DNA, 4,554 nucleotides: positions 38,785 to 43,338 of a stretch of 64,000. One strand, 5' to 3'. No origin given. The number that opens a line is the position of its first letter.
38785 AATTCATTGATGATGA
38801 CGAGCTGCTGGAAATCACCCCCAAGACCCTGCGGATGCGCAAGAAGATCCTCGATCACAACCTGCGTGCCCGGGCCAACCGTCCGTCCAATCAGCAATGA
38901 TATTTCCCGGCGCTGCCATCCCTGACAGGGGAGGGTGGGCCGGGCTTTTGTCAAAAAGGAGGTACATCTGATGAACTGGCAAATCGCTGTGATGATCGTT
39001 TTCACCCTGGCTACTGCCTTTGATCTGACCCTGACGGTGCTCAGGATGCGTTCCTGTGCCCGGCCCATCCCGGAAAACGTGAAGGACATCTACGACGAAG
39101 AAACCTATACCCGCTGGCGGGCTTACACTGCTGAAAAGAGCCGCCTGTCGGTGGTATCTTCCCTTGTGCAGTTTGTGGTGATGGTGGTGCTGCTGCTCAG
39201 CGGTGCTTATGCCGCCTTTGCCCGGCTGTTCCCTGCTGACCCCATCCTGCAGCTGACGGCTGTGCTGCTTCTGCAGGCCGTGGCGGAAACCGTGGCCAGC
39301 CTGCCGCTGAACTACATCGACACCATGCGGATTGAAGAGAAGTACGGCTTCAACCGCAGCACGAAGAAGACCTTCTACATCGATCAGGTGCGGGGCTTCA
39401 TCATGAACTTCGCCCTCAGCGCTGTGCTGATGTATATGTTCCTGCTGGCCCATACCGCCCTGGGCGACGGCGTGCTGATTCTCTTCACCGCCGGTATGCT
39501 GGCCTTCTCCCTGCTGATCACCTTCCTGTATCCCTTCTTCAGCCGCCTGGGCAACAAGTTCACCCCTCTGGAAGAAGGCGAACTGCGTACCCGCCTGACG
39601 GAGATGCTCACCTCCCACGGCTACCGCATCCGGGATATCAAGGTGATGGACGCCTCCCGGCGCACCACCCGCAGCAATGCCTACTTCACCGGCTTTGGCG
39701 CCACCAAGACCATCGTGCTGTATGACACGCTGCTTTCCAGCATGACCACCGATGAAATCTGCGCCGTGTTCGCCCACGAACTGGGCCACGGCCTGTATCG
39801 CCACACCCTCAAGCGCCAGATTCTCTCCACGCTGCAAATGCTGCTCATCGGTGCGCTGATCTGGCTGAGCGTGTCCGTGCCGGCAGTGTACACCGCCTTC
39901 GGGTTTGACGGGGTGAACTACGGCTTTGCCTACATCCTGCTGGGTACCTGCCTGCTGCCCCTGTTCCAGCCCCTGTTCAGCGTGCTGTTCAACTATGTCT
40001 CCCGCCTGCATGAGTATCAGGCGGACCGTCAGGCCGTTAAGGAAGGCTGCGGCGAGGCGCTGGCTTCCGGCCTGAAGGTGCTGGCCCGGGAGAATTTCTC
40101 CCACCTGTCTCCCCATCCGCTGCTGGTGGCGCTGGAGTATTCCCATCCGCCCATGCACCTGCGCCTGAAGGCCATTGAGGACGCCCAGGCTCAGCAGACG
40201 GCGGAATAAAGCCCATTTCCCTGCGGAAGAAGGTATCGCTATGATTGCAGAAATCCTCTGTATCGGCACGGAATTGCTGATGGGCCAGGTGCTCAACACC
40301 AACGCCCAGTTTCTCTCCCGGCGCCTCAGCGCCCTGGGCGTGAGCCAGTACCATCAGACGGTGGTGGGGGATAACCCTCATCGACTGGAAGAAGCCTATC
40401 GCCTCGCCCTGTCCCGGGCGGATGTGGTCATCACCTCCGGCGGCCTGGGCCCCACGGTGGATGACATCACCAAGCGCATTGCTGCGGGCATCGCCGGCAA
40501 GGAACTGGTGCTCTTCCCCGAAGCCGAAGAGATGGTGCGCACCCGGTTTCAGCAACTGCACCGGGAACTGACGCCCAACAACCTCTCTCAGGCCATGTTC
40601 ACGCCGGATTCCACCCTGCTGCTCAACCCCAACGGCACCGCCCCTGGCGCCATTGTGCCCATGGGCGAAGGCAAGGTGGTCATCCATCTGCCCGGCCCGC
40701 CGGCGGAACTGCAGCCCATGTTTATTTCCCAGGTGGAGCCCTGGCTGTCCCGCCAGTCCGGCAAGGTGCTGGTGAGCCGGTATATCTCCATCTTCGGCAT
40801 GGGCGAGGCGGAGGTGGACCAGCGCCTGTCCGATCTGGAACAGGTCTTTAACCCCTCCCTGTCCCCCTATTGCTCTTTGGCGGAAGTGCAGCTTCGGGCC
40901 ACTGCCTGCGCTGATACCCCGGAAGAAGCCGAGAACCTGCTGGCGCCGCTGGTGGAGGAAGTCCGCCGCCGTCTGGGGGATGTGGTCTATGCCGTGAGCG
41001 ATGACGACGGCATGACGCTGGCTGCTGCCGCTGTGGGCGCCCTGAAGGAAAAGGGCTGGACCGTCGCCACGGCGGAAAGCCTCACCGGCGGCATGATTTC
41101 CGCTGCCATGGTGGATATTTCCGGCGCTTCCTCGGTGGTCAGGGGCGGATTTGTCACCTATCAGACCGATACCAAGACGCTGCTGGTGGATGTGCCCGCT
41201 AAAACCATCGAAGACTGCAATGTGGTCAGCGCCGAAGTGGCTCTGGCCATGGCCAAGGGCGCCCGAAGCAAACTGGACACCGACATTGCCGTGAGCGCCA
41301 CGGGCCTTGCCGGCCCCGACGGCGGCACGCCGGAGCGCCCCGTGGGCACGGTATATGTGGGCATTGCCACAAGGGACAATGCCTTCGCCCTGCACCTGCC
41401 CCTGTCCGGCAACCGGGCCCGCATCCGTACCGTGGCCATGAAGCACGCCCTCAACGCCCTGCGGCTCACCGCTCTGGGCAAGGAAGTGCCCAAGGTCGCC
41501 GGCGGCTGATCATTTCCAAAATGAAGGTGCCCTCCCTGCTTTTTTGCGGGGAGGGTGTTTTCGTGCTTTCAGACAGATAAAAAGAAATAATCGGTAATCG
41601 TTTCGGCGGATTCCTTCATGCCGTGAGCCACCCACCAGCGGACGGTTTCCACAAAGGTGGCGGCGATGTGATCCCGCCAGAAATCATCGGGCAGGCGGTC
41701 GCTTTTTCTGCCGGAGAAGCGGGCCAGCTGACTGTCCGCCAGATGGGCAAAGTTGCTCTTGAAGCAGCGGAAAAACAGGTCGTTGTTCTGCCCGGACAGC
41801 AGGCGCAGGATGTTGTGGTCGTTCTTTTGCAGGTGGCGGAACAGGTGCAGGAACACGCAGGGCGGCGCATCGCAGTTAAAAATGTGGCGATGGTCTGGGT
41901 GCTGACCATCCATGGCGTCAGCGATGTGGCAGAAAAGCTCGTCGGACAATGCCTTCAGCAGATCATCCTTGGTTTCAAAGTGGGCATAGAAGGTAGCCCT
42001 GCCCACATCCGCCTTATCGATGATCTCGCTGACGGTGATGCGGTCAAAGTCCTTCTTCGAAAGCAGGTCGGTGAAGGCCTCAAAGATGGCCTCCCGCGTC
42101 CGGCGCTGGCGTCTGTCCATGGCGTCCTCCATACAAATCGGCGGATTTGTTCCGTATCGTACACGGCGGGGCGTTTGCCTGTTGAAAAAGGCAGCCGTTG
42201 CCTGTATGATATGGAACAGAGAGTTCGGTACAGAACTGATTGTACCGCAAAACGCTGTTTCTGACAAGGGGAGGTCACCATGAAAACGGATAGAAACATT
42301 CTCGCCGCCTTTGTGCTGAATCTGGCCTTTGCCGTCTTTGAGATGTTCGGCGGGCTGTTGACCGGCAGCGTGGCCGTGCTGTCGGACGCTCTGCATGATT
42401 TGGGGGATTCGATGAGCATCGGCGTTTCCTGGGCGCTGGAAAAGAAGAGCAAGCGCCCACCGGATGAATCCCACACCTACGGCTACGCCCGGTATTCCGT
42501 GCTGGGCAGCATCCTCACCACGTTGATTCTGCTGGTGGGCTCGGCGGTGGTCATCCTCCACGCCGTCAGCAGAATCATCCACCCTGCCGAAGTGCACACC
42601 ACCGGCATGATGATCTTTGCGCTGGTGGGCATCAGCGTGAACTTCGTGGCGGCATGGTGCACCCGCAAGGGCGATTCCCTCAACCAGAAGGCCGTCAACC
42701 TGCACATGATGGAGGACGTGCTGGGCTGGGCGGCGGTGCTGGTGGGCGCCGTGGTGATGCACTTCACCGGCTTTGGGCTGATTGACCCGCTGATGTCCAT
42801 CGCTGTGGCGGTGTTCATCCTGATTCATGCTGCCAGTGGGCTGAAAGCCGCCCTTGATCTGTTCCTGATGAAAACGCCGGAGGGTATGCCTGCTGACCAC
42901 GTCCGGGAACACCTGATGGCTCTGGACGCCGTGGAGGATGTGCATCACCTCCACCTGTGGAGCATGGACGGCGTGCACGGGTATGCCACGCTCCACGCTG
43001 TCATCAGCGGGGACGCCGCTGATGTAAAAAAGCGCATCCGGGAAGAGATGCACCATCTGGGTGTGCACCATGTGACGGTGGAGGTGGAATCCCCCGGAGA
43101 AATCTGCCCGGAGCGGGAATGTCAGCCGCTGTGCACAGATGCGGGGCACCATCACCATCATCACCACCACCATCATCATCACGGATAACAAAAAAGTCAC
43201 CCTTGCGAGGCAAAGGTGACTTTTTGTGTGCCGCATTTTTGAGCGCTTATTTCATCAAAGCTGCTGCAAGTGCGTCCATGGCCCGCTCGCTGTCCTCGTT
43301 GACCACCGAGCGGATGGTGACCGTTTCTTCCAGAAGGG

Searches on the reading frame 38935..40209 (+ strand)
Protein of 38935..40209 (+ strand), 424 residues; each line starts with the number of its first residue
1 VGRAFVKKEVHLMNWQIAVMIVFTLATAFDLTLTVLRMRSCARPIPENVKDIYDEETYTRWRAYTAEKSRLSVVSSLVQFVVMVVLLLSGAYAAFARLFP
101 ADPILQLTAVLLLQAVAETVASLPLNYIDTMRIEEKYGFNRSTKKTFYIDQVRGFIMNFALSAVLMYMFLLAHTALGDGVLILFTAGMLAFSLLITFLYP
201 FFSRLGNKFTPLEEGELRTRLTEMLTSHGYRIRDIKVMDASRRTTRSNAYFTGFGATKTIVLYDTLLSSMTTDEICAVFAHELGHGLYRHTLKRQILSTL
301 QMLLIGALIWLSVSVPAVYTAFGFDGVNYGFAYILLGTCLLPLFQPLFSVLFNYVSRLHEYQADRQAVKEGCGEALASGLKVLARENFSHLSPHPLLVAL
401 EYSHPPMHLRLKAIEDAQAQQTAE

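Call 81: search_protein_families(library=pfam, proteins=[window:38935-40209:+], max_evalue=0.00001)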
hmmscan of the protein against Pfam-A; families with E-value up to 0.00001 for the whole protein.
window:38935-40209:+ (424 aa): 2 families
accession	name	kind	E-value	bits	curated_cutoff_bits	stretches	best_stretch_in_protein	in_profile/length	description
PF16491.10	Peptidase_M48_N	-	1.1e-33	117.1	27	1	42-202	8-172/179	CAAX prenyl protease N-terminal, five membrane helices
PF01435.24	Peptidase_M48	-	2.2e-27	96.5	20.3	1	211-416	1-184/186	Peptidase family M48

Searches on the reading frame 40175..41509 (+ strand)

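Call 81: search_protein_families(library=pfam, proteins=[window:40175-41509:+], max_evalue=0.00001)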
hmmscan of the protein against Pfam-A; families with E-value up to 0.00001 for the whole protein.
window:40175-41509:+ (444 aa): 3 families
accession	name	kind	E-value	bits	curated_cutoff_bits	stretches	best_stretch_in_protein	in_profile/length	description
PF02464.23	CinA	-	2.4e-49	167.4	23.5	1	281-430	3-152/155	Competence-damaged protein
PF00994.29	MoCF_biosynth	-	5.1e-36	124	26.6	1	26-192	1-143/144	Probable molybdopterin binding domain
PF18146.6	CinA_KH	-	5.3e-21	74.9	27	1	201-273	1-73/73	Damage-inducible protein CinA KH domain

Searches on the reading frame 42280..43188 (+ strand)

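Call 81: search_protein_families(library=pfam, proteins=[window:42280-43188:+], max_evalue=0.00001)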
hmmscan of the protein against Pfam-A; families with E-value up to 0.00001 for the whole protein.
window:42280-43188:+ (302 aa): 1 family
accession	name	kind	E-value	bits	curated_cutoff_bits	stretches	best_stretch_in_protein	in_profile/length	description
PF01545.26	Cation_efflux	-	2.5e-41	142.1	26.6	1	8-193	2-195/198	Cation efflux family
